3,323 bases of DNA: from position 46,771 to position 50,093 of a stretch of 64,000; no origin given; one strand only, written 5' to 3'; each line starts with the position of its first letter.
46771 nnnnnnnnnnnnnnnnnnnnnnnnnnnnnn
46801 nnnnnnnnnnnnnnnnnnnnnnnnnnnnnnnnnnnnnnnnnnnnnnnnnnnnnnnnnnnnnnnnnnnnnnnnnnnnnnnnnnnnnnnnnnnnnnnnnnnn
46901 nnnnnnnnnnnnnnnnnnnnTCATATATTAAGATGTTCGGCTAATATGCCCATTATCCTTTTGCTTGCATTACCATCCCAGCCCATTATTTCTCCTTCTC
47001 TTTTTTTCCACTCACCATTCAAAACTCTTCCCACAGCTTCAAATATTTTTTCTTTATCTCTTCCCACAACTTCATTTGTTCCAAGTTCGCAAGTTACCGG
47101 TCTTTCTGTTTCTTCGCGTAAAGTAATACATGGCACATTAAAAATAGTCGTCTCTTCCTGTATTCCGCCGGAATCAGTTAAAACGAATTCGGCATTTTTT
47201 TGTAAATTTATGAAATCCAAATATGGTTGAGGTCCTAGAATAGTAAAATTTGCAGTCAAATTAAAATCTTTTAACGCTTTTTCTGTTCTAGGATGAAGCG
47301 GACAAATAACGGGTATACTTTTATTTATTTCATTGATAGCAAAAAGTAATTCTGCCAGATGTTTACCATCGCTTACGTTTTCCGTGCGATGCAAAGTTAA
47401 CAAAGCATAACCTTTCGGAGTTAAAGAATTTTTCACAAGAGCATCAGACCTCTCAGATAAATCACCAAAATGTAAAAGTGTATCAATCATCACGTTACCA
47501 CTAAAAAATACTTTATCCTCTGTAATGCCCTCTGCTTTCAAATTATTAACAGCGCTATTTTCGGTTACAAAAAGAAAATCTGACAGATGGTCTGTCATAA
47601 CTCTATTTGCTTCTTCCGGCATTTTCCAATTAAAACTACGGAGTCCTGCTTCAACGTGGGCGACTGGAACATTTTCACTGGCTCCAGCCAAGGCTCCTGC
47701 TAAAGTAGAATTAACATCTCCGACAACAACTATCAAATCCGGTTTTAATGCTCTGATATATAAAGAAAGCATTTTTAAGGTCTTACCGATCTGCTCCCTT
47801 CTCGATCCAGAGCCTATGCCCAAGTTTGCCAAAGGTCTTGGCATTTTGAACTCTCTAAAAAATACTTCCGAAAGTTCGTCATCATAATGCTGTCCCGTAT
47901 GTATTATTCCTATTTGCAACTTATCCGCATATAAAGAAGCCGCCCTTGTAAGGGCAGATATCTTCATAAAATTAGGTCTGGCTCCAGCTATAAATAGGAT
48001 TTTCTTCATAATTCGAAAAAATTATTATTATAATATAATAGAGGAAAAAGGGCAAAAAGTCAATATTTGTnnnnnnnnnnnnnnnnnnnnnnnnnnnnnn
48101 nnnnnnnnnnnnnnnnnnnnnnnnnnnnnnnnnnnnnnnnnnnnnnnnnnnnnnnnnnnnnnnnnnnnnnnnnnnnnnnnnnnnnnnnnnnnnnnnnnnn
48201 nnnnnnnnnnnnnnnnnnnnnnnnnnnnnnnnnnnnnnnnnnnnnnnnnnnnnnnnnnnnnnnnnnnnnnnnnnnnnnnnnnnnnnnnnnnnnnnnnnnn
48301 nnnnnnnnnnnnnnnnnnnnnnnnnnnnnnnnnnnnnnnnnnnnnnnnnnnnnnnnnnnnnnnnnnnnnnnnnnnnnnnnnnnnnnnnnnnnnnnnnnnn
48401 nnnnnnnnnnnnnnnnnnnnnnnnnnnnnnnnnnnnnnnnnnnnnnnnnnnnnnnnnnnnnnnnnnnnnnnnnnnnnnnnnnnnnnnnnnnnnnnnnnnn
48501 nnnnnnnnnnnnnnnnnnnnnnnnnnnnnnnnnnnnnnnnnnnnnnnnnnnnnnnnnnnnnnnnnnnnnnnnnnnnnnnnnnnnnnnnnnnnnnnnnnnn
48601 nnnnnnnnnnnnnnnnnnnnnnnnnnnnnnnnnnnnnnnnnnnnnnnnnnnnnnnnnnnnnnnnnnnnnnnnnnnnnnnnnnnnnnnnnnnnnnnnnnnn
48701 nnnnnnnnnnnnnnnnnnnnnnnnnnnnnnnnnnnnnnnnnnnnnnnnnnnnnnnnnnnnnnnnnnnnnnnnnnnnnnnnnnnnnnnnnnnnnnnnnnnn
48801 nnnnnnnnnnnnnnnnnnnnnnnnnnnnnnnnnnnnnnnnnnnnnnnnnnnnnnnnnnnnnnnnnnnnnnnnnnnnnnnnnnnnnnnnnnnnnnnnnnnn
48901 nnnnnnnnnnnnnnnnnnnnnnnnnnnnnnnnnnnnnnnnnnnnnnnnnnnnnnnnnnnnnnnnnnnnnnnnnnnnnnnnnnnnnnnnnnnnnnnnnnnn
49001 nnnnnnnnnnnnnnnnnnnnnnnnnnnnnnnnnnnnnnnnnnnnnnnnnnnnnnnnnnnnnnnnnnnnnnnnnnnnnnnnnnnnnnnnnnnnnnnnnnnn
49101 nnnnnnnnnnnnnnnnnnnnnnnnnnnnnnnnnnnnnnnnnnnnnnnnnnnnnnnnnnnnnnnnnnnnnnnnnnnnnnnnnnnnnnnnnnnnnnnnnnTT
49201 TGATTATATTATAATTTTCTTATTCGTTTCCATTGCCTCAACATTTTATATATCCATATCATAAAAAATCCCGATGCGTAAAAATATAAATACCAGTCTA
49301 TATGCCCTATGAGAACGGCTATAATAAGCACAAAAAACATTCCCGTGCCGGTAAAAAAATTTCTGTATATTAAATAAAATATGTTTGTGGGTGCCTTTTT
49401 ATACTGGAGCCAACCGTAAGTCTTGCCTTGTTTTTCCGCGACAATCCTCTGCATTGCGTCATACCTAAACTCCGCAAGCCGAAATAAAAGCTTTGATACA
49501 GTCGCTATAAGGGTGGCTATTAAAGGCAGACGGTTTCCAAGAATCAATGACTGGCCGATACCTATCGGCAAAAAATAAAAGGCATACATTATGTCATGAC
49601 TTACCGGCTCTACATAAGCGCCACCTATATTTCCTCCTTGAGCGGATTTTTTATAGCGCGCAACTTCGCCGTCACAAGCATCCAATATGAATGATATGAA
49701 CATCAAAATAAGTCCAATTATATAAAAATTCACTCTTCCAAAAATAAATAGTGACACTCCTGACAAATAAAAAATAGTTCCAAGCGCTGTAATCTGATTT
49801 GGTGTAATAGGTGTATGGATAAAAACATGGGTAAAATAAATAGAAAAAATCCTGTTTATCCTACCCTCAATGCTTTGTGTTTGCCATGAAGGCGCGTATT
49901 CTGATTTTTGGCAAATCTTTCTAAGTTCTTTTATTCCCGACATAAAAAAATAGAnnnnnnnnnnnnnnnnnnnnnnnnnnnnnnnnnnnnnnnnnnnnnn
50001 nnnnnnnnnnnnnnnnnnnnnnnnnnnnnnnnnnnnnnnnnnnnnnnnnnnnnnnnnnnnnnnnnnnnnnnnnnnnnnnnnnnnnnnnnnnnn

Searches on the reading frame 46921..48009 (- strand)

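Call 63: search_protein_families(library=ncbifam, proteins=[window:46921-48009:-], max_evalue=1e-10)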
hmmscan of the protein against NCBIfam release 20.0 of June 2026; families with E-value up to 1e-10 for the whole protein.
window:46921-48009:- (362 aa): 2 families
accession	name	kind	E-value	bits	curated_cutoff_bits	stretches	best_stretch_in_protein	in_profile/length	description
TIGR00236.1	wecB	equivalog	7.8e-91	304.9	210.15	1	3-358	2-364/366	non-hydrolyzing UDP-N-acetylglucosamine 2-epimerase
TIGR03568.1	NeuC_NnaA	equivalog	5.3e-25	88.1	235.9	1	2-356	1-365/365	UDP-N-acetylglucosamine 2-epimerase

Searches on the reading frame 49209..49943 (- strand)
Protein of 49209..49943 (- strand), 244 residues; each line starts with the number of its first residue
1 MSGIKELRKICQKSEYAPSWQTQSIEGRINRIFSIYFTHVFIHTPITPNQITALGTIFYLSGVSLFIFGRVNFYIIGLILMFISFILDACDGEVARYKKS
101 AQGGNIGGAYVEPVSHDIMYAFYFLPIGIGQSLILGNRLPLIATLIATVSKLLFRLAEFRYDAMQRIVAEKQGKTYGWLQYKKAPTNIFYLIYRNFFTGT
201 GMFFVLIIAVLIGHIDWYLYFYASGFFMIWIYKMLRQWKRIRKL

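Call 6: search_protein_families(library=ncbifam, proteins=[window:49209-49943:-], max_evalue=0.01)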
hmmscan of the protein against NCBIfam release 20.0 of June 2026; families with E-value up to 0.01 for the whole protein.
window:49209-49943:- (244 aa): 4 families
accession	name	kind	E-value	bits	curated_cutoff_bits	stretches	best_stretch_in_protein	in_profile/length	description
NF040950.1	archin_ph_syn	equivalog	3.3e-10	40.1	180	1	32-101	11-77/191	archaetidylinositol phosphate synthase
NF041135.1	IPPtranDIPPsyn_Thcocales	equivalog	1.9e-06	27.1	580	1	26-125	231-321/419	bifunctional L-myo-inositol-1-phosphate cytidylyltransferase/CDP-L-myo-inositol myo-inositolphosphotransferase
NF045883.1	PIPSynth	equivalog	9.2e-05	22.2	170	1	38-100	15-75/197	phosphatidylinositol phosphate synthase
NF052561.1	PIPSynBT1523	equivalog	0.001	18.8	350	1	37-107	16-94/232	hypothetical protein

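Call 39: search_solved_structures(query=window:49209-49943:-, max_evalue=0.1, show_alignments=1)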
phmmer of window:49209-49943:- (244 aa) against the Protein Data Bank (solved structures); distinct sequences matched with E-value up to 0.1: 2.
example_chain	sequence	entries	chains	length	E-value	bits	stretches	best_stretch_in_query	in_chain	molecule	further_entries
4o6m_A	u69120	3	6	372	7e-09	38.8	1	16-108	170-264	AF2299, a CDP-alcohol phosphotransferase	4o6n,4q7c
4mnd_A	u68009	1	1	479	0.00079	22.3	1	25-114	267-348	CTP L-myo-inositol-1-phosphate cytidylyltransferase/CDP-L-myo-inositol myo-inositolphospho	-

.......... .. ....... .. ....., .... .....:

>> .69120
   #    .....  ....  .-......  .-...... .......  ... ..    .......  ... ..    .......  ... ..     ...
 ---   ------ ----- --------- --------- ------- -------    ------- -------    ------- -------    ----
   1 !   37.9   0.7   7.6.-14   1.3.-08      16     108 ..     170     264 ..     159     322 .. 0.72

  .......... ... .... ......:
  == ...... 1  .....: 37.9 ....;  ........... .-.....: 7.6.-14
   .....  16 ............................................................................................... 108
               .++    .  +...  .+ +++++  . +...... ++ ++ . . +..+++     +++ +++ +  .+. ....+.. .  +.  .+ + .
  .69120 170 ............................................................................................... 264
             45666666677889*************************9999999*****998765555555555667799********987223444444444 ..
